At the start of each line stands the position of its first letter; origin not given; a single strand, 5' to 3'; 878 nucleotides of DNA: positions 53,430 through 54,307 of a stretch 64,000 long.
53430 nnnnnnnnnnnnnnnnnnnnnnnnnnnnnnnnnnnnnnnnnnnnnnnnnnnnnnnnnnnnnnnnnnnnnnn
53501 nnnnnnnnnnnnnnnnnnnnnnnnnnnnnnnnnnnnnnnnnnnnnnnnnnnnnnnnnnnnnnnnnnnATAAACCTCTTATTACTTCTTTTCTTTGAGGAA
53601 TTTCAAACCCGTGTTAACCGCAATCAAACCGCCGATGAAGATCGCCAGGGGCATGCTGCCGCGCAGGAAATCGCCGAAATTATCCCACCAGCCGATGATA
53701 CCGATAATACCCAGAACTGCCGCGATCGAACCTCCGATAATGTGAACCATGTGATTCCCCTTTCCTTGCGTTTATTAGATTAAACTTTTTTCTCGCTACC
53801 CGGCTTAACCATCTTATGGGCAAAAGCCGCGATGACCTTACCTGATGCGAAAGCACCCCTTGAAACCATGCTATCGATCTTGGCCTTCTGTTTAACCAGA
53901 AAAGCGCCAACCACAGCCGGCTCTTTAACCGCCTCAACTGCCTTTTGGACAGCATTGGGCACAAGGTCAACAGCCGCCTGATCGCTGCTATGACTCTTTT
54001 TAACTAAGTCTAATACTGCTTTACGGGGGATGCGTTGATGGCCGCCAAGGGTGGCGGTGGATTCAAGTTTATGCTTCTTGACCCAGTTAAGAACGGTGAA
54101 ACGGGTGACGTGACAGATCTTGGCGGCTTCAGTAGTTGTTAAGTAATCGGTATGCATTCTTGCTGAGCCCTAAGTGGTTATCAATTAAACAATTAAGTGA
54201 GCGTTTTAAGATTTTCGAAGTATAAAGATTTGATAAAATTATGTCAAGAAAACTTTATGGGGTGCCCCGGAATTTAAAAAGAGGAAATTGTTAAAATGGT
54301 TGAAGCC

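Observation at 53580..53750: MamI-like 56-aa gene invisible to the ORF track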

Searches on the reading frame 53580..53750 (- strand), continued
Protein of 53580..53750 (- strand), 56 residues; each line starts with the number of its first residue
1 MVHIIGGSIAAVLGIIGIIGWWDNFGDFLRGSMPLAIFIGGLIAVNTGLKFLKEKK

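Call 44: find_encoding_contigs(protein=P0169, flank=7000, max_places=1)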
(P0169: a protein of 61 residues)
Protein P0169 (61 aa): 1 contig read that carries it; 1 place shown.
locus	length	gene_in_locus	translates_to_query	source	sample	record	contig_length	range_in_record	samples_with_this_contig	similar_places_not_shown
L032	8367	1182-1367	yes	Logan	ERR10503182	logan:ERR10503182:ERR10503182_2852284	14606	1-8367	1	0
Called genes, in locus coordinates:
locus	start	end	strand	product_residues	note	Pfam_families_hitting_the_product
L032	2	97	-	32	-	?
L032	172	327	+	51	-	-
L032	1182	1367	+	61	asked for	PF26391:MamI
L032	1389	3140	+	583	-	PF00089:Trypsin, PF13365:Trypsin_2, PF00595:PDZ (faint), PF17820:PDZ_6 (faint), PF13180:PDZ_2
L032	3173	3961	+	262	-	-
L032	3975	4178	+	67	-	-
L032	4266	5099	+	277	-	PF01545:Cation_efflux, PF16916:ZT_dimer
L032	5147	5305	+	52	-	-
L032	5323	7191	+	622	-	PF13365:Trypsin_2, PF13180:PDZ_2 (weak), PF01925:TauE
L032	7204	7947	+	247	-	PF13180:PDZ_2, PF18509:MCR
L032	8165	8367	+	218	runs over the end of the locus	-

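Call 49: predict_structure(alignment_id=A3)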
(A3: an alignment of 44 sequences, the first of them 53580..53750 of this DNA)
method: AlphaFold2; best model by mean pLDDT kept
length: 56 residues; sequences in the alignment: 44
mean_pLDDT: 95.1   pTM: 0.52
mean pLDDT of the five models: 95.1, 93.5, 93.3, 92.5, 91.1
residues with pLDDT >= 90: 52; 70-90: 3; 50-70: 1; < 50: 0
segments of 3 or more residues with pLDDT < 50: none
pLDDT, mean of each block of 10 residues (from residue 1): 95 96 95 97 97 86
secondary structure, 60 per line:
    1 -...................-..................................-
elements in order: H2-20 H22-55

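Call 55: list_cluster_members(proteins=[window:53580-53750:-, window:53349-53567:-, window:53780-54157:-, window:53680-53970:-, P0001])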
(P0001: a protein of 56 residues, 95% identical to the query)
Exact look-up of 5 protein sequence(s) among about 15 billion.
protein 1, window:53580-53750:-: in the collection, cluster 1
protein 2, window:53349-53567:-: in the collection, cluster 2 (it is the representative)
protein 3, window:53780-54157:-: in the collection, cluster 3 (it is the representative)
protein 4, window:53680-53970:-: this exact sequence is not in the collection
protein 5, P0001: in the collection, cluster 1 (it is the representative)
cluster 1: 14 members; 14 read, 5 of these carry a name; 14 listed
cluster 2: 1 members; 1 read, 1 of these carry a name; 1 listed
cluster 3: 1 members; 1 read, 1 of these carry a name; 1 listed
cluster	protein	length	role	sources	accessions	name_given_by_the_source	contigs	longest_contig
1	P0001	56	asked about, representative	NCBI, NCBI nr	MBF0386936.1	MAG: hypothetical protein HQL20_03675 [Candidatus Omnitrophica bacterium] | hypothetical protein [Candidatus Omnitrophota bacterium]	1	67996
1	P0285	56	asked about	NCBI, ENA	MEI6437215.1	MAG: hypothetical protein WCO69_00520 [Candidatus Omnitrophota bacterium]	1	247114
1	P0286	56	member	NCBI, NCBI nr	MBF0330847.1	MAG: hypothetical protein HQL17_02840 [Candidatus Omnitrophica bacterium] | hypothetical protein [Candidatus Omnitrophota bacterium]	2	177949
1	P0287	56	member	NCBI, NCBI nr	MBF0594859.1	MAG: hypothetical protein HQL22_07815 [Candidatus Omnitrophica bacterium] | hypothetical protein [Candidatus Omnitrophota bacterium]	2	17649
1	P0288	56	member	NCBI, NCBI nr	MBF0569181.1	MAG: hypothetical protein HQL18_00170 [Candidatus Omnitrophica bacterium] | hypothetical protein [Candidatus Omnitrophota bacterium]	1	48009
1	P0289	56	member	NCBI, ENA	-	-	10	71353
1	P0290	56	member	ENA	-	-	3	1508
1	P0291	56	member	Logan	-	-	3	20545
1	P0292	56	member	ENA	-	-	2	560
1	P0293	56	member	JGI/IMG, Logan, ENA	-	-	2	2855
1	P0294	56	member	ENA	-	-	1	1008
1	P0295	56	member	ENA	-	-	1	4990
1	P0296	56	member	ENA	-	-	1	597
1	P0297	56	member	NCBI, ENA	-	-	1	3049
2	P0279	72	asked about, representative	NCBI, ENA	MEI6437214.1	MAG: hypothetical protein WCO69_00515 [Candidatus Omnitrophota bacterium]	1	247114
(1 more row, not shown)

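Call 58: search_protein_families(library=pfam, proteins=[P0270, P0001, P0111], max_evalue=10)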
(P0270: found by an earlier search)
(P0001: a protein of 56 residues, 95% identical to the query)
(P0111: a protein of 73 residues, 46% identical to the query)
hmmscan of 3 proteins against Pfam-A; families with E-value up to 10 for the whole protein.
P0270 (69 aa): 8 families
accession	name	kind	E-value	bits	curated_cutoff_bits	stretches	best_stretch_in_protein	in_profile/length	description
PF23933.1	DUF7269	-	0.033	14.7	29.1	1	7-62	2-54/162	Family of unknown function (DUF7269)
PF18169.6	SLATT_6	-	0.049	13.6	27.1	1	2-47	35-74/176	SMODS and SLOG-associating 2TM effector domain 6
PF13567.11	DUF4131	-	0.13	12.4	31.6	1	7-52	8-48/165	Domain of unknown function (DUF4131)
PF00335.26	Tetraspanin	-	0.18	11.9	32.1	1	3-49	50-95/225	Tetraspanin family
PF07332.16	Phage_holin_3_6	-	0.76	10.3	28.4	1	5-53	48-95/116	Putative Actinobacterial Holin-X, holin superfamily III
PF24020.1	DUF7333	-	1.4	9.5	27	2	4-15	42-53/61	Family of unknown function (DUF7333)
PF10907.13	DUF2749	-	2.7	8.5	25.5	0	35-49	7-21/72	Protein of unknown function (DUF2749)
PF10828.13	DUF2570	-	5.5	7.5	26.6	1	10-27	6-23/108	Protein of unknown function (DUF2570)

P0001 (56 aa): 0 families

P0111 (73 aa): 15 families
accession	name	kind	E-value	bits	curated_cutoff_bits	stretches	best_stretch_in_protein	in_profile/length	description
PF03741.22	TerC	-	0.0001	22.5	27.8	1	5-69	36-95/178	Integral membrane protein TerC family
PF07332.16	Phage_holin_3_6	-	0.0018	18.7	28.4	1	3-55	47-97/116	Putative Actinobacterial Holin-X, holin superfamily III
PF13828.11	DUF4190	-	0.0063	16.7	35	2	4-19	17-32/62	Domain of unknown function (DUF4190)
PF04103.21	CD20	-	0.039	14.4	27.9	1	3-49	34-78/156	CD20-like family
PF24195.1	DUF7420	-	0.042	14.4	27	1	3-71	50-122/124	Family of unknown function (DUF7420)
PF05620.16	TMEM208_SND2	-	0.076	13.3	22.9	1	8-70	103-165/167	SRP-independent targeting protein 2/TMEM208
PF24432.1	DUF7555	-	0.12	12.8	28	1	9-69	16-76/133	Family of unknown function (DUF7555)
PF04277.18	OAD_gamma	-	0.16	13.1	27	1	35-72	17-54/76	Oxaloacetate decarboxylase, gamma chain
PF06305.16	LapA_dom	-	0.17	12.2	28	1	36-71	26-62/64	Lipopolysaccharide assembly protein A domain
PF23933.1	DUF7269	-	0.2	12.1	29.1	1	7-69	2-61/162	Family of unknown function (DUF7269)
PF04647.20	AgrB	-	0.3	10.9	23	1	11-67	84-143/185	Accessory gene regulator B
PF00335.26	Tetraspanin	-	0.52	10.4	32.1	1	26-61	1-34/225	Tetraspanin family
PF11431.13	Transport_MerF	-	0.74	10.2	24.3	1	8-30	3-25/45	Membrane transport protein MerF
PF12553.13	DUF3742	-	2.3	8.8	27.2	0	10-66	54-98/120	Protein of unknown function (DUF3742)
PF14038.11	YqzE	-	6.4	7.4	27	1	57-71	22-36/54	YqzE-like protein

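Call 59: search_protein_families(library=ncbifam, proteins=[P0270, P0122, P0169, P0121, P0125], max_evalue=0.01)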
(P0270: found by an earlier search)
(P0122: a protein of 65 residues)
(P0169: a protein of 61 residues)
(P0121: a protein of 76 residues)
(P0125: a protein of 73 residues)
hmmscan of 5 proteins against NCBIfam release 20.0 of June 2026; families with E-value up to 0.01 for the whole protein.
P0270 (69 aa): 1 family
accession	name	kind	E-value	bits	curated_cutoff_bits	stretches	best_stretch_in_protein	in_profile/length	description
NF040963.1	MamI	equivalog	1e-30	105.4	80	1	1-69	1-69/69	magnetosome protein MamI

P0122 (65 aa): 1 family
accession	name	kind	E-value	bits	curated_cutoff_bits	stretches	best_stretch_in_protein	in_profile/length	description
NF040963.1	MamI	equivalog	6.4e-15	54.8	80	1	1-61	1-61/69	magnetosome protein MamI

P0169 (61 aa): 1 family
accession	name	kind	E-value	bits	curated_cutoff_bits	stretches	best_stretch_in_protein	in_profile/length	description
NF040963.1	MamI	equivalog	2.2e-20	72.3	80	1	1-55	1-55/69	magnetosome protein MamI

P0121 (76 aa): 1 family
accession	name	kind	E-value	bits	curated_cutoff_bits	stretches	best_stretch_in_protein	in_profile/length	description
NF040963.1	MamI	equivalog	1.2e-16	60.3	80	1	1-63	1-66/69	magnetosome protein MamI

P0125 (73 aa): 1 family
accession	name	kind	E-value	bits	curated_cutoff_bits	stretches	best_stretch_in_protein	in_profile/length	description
NF040963.1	MamI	equivalog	7.7e-16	57.7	80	1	1-51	1-51/69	magnetosome protein MamI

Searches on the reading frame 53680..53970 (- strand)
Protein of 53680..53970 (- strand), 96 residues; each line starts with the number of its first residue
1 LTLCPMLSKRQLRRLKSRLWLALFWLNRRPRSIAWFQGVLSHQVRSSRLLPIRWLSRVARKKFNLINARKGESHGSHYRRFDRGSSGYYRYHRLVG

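Call 4: search_protein_families(library=pfam, proteins=[window:53680-53970:-], max_evalue=1)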
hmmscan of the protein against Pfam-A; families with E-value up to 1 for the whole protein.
window:53680-53970:- (96 aa): 0 families

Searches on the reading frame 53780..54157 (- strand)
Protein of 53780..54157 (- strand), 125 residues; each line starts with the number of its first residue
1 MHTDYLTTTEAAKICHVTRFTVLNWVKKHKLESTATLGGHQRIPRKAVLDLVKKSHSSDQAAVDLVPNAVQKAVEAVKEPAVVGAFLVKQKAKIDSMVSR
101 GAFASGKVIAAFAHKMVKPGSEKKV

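Call 4: search_protein_families(library=pfam, proteins=[window:53780-54157:-], max_evalue=1)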
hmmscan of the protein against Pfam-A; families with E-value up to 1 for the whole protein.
window:53780-54157:- (125 aa): 6 families
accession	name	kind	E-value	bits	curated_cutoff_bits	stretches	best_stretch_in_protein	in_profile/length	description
PF12728.13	HTH_17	-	1.8e-09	38.1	27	1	5-54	1-49/51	Helix-turn-helix domain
PF01710.22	HTH_Tnp_IS630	-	0.0062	17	21.3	1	8-55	21-68/119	Transposase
PF13518.12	HTH_28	-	0.033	14.7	25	1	7-28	14-35/52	Helix-turn-helix domain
PF04309.18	G3P_antiterm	-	0.04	13.8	27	1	45-104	102-164/173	Glycerol-3-phosphate responsive antiterminator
PF13384.12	HTH_23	-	0.079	13.3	24.6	1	6-29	18-41/50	Homeodomain-like domain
PF00376.29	MerR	-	0.26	11.6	28.2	1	7-40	1-35/38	MerR family regulatory protein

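Call 6: search_protein_families(library=ncbifam, proteins=[window:53780-54157:-], max_evalue=0.1)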
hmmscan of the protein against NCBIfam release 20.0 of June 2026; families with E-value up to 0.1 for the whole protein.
window:53780-54157:- (125 aa): 5 families
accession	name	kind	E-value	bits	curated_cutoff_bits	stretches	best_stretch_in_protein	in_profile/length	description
TIGR01764.1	excise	domain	2.9e-10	40.3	28.8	1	5-53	1-48/49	excisionase family DNA-binding protein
NF033787.1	HTH_BldC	subfamily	3.2e-08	33.3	77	1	5-51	2-48/49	BldC family transcriptional regulator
NF033518.0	transpos_IS607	equivalog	0.00023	20.7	110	1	10-61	2-53/187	IS607 family transposase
NF033545.0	transpos_IS630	equivalog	0.017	14.6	100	1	6-52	13-59/299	IS630 family transposase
NF040990.2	MamR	equivalog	0.087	13.1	100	0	7-35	45-73/91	magnetosome protein MamR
